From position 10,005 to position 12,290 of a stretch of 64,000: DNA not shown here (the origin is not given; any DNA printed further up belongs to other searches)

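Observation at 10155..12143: Glycolipid synthase (UgtP/MGDG-synthase-type GT28) fused to a PHP-family phosphoesterase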

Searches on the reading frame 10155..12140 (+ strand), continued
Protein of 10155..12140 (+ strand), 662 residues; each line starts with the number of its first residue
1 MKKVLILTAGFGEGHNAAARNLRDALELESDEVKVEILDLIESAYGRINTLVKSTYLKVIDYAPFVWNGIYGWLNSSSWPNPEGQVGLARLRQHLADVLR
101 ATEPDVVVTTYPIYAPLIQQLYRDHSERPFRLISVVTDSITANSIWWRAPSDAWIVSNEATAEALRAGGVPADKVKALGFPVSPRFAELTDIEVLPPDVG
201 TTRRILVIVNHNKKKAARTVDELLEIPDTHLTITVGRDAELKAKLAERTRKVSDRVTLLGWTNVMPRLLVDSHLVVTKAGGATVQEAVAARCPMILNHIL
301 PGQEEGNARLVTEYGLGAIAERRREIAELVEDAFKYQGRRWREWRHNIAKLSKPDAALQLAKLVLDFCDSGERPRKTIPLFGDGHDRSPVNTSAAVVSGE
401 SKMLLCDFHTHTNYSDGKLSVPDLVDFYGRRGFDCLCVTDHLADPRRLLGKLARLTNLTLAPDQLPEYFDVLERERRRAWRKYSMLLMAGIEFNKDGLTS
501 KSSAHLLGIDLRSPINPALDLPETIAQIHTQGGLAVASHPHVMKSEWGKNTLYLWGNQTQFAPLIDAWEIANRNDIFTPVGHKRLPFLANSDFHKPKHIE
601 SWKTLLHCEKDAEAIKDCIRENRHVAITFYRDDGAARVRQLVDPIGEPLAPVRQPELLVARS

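Call 14: find_encoding_contigs(protein=P0098, flank=8000, max_places=2)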
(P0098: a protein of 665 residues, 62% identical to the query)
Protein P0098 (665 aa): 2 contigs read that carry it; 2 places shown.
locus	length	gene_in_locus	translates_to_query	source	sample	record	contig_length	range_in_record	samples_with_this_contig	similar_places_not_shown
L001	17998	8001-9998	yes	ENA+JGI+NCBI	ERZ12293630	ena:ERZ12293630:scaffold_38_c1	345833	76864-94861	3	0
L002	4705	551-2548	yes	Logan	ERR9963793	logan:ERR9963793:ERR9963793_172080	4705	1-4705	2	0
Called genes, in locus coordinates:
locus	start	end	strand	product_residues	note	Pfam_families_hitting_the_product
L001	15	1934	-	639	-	PF23357:DUF7088, PF09822:ABC_transp_aux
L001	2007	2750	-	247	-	PF12698:ABC2_membrane_3, PF12679:ABC2_membrane_2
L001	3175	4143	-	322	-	PF00005:ABC_tran, PF13304:AAA_21 (weak)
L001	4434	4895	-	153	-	PF08808:RES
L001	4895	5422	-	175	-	PF20432:Xre-like-HTH, PF09722:Xre_MbcA_ParS_C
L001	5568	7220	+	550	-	PF00515:TPR_1 (faint), PF07719:TPR_2 (faint), PF13428:TPR_14 (faint), PF13432:TPR_16 (faint)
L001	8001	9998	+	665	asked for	PF06925:MGDG_synth, PF04101:Glyco_tran_28_C, PF02811:PHP (weak)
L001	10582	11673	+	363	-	PF01408:GFO_IDH_MocA, PF22725:GFO_IDH_MocA_C3, PF02894:GFO_IDH_MocA_C (weak)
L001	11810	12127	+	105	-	PF03091:CutA1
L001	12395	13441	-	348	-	PF03951:Gln-synt_N, PF00120:Gln-synt_C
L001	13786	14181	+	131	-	PF01636:APH (faint)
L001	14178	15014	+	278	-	PF13672:PP2C_2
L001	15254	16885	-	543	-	PF00909:Ammonium_transp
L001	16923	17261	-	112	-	PF00543:P-II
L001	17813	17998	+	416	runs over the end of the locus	PF02401:LYTB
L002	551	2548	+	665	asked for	PF06925:MGDG_synth, PF04101:Glyco_tran_28_C, PF02811:PHP (weak)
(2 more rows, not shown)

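Call 21: predict_structure(alignment_id=A1)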
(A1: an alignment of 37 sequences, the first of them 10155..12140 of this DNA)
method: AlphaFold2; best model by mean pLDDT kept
length: 662 residues; sequences in the alignment: 37
mean_pLDDT: 73.5   pTM: 0.55
mean pLDDT of the five models: 73.5, 72.9, 71.5, 71.1, 69.0
residues with pLDDT >= 90: 213; 70-90: 215; 50-70: 94; < 50: 140
segments of 3 or more residues with pLDDT < 50: 71-86, 124-126, 372-400, 497-504, 540-589, 591-593, 595-598, 636-658, 660-662
pLDDT, mean of each block of 10 residues (from residue 1): 88 84 95 89 69 61 54 42 50 77 88 77 62 81 59 88 83 91 93 84 91 80 93 88 90 92 86 93 91 92 79 94 91 91 94 95 92 37 30 32 82 84 90 91 70 66 88 94 94 61 65 84 76 70 34 38 41 35 40 49 79 83 63 53 35 45 40
secondary structure, 60 per line:
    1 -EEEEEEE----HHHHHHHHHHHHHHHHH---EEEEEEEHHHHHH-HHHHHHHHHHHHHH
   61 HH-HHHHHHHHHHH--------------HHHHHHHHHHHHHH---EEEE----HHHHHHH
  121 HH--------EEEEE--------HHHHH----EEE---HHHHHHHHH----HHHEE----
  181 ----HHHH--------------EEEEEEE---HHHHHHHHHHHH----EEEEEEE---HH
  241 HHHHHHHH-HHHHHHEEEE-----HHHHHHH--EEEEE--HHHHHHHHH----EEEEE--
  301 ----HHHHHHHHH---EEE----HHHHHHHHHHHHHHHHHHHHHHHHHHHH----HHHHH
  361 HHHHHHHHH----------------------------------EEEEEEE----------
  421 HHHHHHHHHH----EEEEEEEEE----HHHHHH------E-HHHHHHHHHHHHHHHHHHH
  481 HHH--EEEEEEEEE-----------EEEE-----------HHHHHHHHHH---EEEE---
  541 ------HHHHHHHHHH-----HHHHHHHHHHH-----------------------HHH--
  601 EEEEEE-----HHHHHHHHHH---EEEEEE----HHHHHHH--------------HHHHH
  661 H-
elements in order (helices of 4 or more, strands of 3 or more residues): E2-8 H13-29 E33-39 H40-45 H47-62 H64-74 H89-102 E106-109 H114-122 E131-135 H144-148 E153-155 H159-167 H185-188 E203-209 H213-224 E229-235 H239-248 H250-255 E256-259 H265-271 E274-278 H281-289 E294-298 H305-313 E317-319 H324-351 H356-369 E404-410 H421-430 E435-443 H448-453 H462-483 E486-494 E506-509 H521-530 E534-537 H547-556 H562-572 E601-606 H612-621 E625-630 H635-641 H656-661
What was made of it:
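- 11268..11360 (+): Variable, predicted-disordered interdomain linker (aa 372-402). pLDDT below 50 over aa 372-400 (call 21).
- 12051..12140 (+): Variable C-terminal tail (aa 633-662). Low pLDDT (call 21).
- On GT28 / MGDG-synthase-type glycosyltransferase (PF06925 + PF04101): The GT region of the model mostly has pLDDT of 80-95 (call 21).
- The AF2 model gives no reliable interdomain geometry (pTM 0.55, call 21), so channelling is not supported structurally.
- Tried and rejected: The AlphaFold model of the whole protein (call 21) was meant to show whether the two active sites face each other.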

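Call 69: fold_search(model_id=the predicted structure, library=pdb)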
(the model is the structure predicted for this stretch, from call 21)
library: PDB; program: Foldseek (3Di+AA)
matches with E <= 10: 1853; with E <= 0.001: 388
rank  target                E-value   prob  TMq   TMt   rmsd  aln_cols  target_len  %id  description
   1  4wyi                  2.2e-19  1.00  0.42  0.80   4.1       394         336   23  The crystal structure of Arabidopsis thaliana galactolipid synthase, MGD1 (apo-form) (released 2016-02-17)
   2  4x1t                  2.4e-18  1.00  0.40  0.79   3.7       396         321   21  The crystal structure of Arabidopsis thaliana galactolipid synthase MGD1 in complex with UDP (released 2016-02-10)
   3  2anu_D                5.1e-18  1.00  0.28  0.78   4.1       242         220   33  Crystal structure of Predicted metal-dependent phosphoesterase (PHP family) (tm0559) from THERMOTOGA MARITIMA at 2.40  (released 2005-10-18)
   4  2anu_F                6.0e-18  1.00  0.29  0.79   4.7       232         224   39  Crystal structure of Predicted metal-dependent phosphoesterase (PHP family) (tm0559) from THERMOTOGA MARITIMA at 2.40  (released 2005-10-18)
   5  2anu_A                7.5e-18  1.00  0.29  0.79   3.9       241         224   33  Crystal structure of Predicted metal-dependent phosphoesterase (PHP family) (tm0559) from THERMOTOGA MARITIMA at 2.40  (released 2005-10-18)
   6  2anu_B                8.0e-18  1.00  0.28  0.78   4.0       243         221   32  Crystal structure of Predicted metal-dependent phosphoesterase (PHP family) (tm0559) from THERMOTOGA MARITIMA at 2.40  (released 2005-10-18)
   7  2anu_E                8.0e-18  1.00  0.28  0.78   3.9       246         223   32  Crystal structure of Predicted metal-dependent phosphoesterase (PHP family) (tm0559) from THERMOTOGA MARITIMA at 2.40  (released 2005-10-18)
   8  2anu_C                8.5e-18  1.00  0.28  0.78   4.1       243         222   34  Crystal structure of Predicted metal-dependent phosphoesterase (PHP family) (tm0559) from THERMOTOGA MARITIMA at 2.40  (released 2005-10-18)
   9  7vz6_H                2.7e-12  1.00  0.36  0.60   8.4       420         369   15  The crystal structure of Non-hydrolyzing UDPGlcNAc 2-epimerase in complex with UDP-glucose (released 2022-11-16)
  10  7vz6_D                6.0e-12  1.00  0.35  0.59   8.1       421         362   15  The crystal structure of Non-hydrolyzing UDPGlcNAc 2-epimerase in complex with UDP-glucose (released 2022-11-16)
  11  7vz6_E                6.7e-12  1.00  0.35  0.58   8.3       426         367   15  The crystal structure of Non-hydrolyzing UDPGlcNAc 2-epimerase in complex with UDP-glucose (released 2022-11-16)
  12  4xsr_B                7.5e-12  1.00  0.33  0.53   9.3       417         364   15  Crystal structure of Anabaena Alr3699/HepE in complex with UDP-glucose (released 2016-01-13)
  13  7vz6_B                8.0e-12  1.00  0.35  0.60   8.1       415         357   15  The crystal structure of Non-hydrolyzing UDPGlcNAc 2-epimerase in complex with UDP-glucose (released 2022-11-16)
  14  4xso_A                8.9e-12  1.00  0.33  0.53   9.2       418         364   15  Crystal structure of apo-form Alr3699/HepE from Anabaena sp. strain PCC 7120 (released 2016-01-13)
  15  3s2u                  1.0e-11  1.00  0.39  0.74   6.2       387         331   18  Crystal structure of the Pseudomonas aeruginosa MurG:UDP-GlcNAc substrate complex (released 2012-09-26)
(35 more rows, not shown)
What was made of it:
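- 10155..11267 (+): Glycosyltransferase half (aa 1-371), GT-B fold. MGDG_synth N-lobe plus GT28 C-lobe. Catalytic His15 in the GEGH motif; K278 and the PGQEEGN nucleotide-sugar motif (aa 301-307). Foldseek TM 0.80 to MGD1 (call 69).
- On GT28 / MGDG-synthase-type glycosyltransferase (PF06925 + PF04101): Foldseek E 2.2e-19, TM 0.80 normalised by the target (call 69).
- On PHP phosphoesterase superfamily (PF02811): TM 0.78-0.79 (call 69).
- Foldseek gives MurG a TM of 0.74 (call 69).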
